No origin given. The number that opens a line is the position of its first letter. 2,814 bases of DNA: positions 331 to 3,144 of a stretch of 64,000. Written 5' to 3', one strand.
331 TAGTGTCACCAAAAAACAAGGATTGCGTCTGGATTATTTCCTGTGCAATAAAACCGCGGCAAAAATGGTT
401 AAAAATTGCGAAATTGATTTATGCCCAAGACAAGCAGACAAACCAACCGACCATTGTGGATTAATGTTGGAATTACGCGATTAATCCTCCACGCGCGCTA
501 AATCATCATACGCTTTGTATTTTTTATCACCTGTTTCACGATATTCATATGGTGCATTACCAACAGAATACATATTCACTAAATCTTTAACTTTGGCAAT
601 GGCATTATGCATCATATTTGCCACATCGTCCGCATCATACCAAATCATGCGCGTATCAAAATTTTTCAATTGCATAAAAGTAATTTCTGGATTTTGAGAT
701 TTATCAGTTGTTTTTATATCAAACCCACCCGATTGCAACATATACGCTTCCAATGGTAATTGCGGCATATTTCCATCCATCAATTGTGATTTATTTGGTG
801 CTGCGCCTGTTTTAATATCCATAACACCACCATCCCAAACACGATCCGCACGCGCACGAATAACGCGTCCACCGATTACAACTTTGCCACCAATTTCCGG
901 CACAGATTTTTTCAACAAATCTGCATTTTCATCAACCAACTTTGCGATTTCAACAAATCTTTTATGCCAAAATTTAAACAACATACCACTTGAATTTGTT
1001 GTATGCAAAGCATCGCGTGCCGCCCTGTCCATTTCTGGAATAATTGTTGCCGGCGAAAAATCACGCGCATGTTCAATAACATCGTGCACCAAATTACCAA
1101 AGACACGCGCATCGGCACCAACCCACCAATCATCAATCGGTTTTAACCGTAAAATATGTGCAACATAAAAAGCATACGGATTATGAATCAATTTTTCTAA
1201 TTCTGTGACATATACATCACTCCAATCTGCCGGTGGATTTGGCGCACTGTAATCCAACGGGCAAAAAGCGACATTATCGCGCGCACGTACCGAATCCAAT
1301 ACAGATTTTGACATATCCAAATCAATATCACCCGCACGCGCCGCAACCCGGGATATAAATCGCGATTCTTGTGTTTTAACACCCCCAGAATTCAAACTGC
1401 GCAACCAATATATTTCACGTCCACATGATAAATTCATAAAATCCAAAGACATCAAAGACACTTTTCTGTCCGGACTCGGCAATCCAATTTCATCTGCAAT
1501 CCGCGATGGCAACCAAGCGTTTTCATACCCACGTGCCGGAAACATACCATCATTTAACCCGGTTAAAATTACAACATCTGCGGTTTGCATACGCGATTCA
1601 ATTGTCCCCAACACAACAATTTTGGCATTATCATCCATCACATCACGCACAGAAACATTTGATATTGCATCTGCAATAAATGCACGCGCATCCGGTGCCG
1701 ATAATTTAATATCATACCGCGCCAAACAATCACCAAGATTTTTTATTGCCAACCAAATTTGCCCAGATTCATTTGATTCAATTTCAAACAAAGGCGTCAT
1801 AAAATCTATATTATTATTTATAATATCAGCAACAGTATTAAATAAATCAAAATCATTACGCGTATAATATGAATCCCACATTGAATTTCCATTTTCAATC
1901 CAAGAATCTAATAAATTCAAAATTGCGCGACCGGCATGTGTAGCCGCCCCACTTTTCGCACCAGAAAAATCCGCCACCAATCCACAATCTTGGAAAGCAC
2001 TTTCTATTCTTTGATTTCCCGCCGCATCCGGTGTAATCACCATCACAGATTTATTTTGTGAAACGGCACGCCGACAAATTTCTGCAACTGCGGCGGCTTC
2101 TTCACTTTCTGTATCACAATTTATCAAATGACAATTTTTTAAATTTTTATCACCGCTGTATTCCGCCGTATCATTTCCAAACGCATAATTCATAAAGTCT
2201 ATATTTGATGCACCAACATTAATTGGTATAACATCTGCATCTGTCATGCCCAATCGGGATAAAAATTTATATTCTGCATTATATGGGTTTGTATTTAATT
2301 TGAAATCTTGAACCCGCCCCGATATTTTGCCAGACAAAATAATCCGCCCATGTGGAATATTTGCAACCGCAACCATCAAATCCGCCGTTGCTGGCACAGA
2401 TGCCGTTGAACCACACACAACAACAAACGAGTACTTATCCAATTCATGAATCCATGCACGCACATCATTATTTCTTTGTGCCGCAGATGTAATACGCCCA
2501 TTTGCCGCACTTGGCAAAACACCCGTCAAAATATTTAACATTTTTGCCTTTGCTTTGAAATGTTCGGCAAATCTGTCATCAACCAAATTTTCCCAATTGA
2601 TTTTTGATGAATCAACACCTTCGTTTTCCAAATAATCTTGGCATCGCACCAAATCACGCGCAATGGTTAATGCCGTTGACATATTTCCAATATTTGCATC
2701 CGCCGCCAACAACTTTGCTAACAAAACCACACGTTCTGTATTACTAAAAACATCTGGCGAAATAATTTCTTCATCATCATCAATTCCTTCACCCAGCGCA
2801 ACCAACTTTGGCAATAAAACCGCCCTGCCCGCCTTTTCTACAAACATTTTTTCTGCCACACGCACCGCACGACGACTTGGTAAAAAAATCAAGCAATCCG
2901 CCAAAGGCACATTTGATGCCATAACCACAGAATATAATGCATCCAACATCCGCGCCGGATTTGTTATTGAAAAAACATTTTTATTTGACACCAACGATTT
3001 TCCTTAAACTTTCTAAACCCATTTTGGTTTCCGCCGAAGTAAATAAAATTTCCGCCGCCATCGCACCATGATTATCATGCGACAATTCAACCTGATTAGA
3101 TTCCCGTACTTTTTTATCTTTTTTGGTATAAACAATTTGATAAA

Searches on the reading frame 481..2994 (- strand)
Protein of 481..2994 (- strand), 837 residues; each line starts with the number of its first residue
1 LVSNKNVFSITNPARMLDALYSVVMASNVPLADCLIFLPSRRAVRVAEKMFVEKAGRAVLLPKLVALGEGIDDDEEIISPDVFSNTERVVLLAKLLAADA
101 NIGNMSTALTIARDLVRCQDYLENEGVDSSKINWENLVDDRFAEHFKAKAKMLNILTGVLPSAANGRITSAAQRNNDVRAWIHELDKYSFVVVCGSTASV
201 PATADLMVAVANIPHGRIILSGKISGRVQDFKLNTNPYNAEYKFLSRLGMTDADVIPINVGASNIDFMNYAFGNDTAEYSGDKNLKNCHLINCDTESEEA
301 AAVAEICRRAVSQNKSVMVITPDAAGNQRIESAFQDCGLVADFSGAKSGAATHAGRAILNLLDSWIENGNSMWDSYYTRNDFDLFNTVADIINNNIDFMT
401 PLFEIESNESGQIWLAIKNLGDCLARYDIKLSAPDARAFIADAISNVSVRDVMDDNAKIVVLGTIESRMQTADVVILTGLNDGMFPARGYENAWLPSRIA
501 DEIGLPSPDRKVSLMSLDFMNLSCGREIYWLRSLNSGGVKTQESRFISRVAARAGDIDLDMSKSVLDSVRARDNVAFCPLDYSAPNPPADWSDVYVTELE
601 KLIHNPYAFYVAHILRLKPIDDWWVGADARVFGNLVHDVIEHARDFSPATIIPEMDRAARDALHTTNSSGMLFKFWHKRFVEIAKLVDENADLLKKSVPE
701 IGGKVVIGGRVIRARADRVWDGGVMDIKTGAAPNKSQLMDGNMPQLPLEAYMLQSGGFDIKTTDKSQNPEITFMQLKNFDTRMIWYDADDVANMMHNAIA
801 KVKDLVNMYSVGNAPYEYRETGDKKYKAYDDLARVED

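Call 49: search_protein_families(library=ncbifam, proteins=[window:481-2994:-], max_evalue=0.00001)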
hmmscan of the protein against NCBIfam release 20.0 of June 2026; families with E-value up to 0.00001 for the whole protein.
window:481-2994:- (837 aa): 2 families
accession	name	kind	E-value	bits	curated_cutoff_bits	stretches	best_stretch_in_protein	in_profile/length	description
TIGR02786.1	addB_alphas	equivalog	8.4e-98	328.7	486.5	3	428-836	579-1021/1024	double-strand break repair protein AddB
TIGR03623.1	TIGR03623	subfamily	1.7e-07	29.8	299.6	1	455-641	457-647/876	probable DNA repair protein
